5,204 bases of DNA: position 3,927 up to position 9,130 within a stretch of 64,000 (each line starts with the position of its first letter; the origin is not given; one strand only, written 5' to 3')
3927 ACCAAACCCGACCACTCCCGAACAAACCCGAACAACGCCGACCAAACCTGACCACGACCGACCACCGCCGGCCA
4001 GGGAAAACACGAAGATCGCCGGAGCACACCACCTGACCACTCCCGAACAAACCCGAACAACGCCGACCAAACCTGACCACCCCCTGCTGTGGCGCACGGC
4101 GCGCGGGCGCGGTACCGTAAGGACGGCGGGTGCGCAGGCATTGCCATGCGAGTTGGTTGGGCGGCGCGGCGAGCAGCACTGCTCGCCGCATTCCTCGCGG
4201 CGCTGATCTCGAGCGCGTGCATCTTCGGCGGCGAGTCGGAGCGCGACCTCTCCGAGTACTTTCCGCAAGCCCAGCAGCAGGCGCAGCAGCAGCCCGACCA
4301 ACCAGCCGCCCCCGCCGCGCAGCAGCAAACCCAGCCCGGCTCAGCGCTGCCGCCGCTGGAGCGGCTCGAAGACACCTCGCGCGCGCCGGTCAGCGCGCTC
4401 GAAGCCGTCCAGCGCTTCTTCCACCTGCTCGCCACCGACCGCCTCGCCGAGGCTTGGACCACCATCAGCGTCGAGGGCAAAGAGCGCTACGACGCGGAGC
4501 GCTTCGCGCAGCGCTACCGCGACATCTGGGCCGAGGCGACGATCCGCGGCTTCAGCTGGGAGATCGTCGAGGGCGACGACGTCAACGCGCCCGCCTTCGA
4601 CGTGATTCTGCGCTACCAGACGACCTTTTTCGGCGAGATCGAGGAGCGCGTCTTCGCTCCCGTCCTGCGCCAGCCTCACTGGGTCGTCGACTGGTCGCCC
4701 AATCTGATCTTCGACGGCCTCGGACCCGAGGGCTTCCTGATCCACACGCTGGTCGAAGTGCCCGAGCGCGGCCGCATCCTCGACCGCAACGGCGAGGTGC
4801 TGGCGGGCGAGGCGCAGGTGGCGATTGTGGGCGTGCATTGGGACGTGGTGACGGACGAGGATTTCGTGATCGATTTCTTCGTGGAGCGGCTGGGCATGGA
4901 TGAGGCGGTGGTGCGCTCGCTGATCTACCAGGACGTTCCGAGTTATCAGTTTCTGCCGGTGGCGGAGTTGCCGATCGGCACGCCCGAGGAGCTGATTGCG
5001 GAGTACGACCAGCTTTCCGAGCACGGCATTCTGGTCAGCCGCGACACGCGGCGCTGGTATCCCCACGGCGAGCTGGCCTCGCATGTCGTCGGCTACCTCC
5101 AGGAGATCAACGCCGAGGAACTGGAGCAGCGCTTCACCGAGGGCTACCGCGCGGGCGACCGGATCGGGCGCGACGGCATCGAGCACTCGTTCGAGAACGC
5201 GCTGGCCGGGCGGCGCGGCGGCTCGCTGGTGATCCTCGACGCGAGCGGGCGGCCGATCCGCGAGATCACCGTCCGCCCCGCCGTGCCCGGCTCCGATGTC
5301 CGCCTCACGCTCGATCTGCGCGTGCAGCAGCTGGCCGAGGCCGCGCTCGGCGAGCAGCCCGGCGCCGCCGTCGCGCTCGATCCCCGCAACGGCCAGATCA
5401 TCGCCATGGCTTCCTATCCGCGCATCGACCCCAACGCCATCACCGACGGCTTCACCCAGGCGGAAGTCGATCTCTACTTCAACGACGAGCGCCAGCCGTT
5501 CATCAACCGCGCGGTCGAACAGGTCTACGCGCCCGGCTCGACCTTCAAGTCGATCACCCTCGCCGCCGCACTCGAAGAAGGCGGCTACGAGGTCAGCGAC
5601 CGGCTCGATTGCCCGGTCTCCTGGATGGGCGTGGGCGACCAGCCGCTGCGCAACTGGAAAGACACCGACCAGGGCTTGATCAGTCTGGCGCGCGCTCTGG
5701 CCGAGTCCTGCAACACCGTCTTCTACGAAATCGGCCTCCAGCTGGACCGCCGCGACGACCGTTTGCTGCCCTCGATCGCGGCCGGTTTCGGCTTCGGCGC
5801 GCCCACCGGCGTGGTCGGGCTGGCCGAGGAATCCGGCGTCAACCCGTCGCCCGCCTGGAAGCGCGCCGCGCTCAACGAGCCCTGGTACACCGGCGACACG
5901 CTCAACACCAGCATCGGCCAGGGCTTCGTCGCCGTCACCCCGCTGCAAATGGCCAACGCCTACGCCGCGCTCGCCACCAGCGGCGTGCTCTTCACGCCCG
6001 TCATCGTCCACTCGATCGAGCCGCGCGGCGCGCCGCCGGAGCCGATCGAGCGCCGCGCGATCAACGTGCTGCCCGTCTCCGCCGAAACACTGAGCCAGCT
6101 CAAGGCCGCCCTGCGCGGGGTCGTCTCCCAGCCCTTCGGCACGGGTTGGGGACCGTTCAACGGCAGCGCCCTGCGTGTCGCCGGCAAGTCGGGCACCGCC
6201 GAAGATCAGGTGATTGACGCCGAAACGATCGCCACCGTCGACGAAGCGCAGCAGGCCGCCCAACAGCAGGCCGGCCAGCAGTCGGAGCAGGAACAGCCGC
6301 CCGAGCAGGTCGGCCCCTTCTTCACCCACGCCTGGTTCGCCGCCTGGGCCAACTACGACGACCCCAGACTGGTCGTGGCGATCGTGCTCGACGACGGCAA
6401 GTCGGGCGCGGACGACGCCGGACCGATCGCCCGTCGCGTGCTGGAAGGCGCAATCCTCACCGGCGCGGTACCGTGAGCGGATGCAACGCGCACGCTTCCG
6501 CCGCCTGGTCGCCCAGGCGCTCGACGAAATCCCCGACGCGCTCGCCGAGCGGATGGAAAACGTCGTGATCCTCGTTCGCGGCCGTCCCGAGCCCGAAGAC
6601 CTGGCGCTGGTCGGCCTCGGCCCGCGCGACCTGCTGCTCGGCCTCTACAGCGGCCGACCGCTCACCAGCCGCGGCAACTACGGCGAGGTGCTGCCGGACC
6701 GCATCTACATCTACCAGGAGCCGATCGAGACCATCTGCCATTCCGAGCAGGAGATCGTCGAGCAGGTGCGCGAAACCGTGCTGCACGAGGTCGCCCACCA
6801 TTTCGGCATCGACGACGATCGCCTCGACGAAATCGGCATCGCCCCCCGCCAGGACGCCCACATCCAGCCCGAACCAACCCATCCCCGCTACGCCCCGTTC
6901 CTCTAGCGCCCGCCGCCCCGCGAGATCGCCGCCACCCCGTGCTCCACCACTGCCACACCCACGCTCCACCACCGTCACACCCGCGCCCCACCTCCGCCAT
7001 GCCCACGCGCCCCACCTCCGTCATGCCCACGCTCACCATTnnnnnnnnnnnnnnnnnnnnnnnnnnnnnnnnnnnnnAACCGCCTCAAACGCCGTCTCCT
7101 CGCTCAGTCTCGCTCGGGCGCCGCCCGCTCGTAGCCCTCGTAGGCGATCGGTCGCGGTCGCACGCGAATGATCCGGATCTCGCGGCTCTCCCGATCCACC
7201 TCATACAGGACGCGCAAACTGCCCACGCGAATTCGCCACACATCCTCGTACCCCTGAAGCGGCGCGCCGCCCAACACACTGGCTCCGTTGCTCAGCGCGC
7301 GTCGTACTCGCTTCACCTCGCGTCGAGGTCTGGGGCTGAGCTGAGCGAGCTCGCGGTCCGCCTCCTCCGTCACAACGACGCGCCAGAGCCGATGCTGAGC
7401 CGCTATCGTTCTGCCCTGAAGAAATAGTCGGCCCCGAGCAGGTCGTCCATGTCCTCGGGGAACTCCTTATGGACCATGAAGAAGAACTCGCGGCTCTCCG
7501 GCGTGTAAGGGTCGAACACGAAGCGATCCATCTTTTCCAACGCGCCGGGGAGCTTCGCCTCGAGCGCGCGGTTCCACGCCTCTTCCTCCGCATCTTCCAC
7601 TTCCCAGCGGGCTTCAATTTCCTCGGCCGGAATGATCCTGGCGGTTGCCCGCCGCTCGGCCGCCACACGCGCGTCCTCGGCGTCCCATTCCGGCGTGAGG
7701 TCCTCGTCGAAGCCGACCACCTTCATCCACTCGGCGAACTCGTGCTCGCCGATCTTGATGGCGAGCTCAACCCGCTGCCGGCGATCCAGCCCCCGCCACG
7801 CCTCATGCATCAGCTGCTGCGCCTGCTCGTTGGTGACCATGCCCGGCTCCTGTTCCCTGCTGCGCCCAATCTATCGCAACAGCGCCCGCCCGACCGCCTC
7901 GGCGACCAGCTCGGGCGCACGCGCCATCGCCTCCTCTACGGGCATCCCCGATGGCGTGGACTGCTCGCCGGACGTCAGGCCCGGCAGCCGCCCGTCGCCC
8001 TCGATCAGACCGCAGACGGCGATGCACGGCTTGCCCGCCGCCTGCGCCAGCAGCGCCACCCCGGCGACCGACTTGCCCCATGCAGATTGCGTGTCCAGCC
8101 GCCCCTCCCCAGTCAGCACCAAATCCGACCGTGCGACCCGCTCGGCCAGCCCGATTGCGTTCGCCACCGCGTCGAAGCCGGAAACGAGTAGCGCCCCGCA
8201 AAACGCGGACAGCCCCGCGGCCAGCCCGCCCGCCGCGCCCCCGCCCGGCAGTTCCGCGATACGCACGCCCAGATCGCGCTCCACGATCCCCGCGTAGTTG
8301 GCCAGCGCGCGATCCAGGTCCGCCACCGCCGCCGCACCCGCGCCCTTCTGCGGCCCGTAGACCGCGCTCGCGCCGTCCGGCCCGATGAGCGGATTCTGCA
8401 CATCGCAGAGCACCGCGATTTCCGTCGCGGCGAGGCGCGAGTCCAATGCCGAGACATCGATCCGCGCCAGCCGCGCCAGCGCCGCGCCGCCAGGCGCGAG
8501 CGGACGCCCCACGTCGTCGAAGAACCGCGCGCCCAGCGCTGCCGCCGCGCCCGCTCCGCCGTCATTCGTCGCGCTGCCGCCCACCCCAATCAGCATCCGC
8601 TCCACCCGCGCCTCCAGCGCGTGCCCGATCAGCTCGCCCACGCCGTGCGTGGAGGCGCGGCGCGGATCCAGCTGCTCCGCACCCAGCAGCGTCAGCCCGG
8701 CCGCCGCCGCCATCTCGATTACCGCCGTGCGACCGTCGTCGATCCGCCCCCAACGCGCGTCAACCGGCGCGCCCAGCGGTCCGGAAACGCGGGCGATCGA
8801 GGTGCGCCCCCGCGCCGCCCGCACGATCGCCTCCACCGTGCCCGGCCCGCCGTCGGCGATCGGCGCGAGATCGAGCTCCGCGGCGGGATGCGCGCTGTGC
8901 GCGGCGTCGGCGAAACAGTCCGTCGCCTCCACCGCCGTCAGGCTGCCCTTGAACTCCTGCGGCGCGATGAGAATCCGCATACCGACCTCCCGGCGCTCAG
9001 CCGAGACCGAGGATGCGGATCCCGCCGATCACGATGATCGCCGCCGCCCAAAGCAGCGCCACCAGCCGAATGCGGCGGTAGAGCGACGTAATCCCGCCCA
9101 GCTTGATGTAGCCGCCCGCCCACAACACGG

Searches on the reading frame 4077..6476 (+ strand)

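Call 87: search_protein_families(library=pfam, proteins=[window:4077-6476:+], max_evalue=0.001)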
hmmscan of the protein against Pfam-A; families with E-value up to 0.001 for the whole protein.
window:4077-6476:+ (799 aa): 3 families
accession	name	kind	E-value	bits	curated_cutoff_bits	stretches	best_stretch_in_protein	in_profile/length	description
PF00905.27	Transpeptidase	-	1.9e-61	208.3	22.1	1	429-790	1-299/299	Penicillin binding protein transpeptidase domain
PF03717.20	PBP_dimer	-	1.9e-33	116.8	24.4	1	228-397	3-179/180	Penicillin-binding Protein dimerisation domain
PF05223.17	MecA_N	-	0.00019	22.1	22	1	107-217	2-115/117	NTF2-like N-terminal transpeptidase domain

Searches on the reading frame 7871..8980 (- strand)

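Call 87: search_protein_families(library=pfam, proteins=[window:7871-8980:-], max_evalue=0.001)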
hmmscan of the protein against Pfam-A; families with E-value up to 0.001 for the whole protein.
window:7871-8980:- (369 aa): 1 family
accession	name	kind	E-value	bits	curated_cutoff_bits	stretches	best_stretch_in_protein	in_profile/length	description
PF02595.20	Gly_kinase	-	3.7e-124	414.9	23.3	1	3-363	1-364/372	Glycerate kinase family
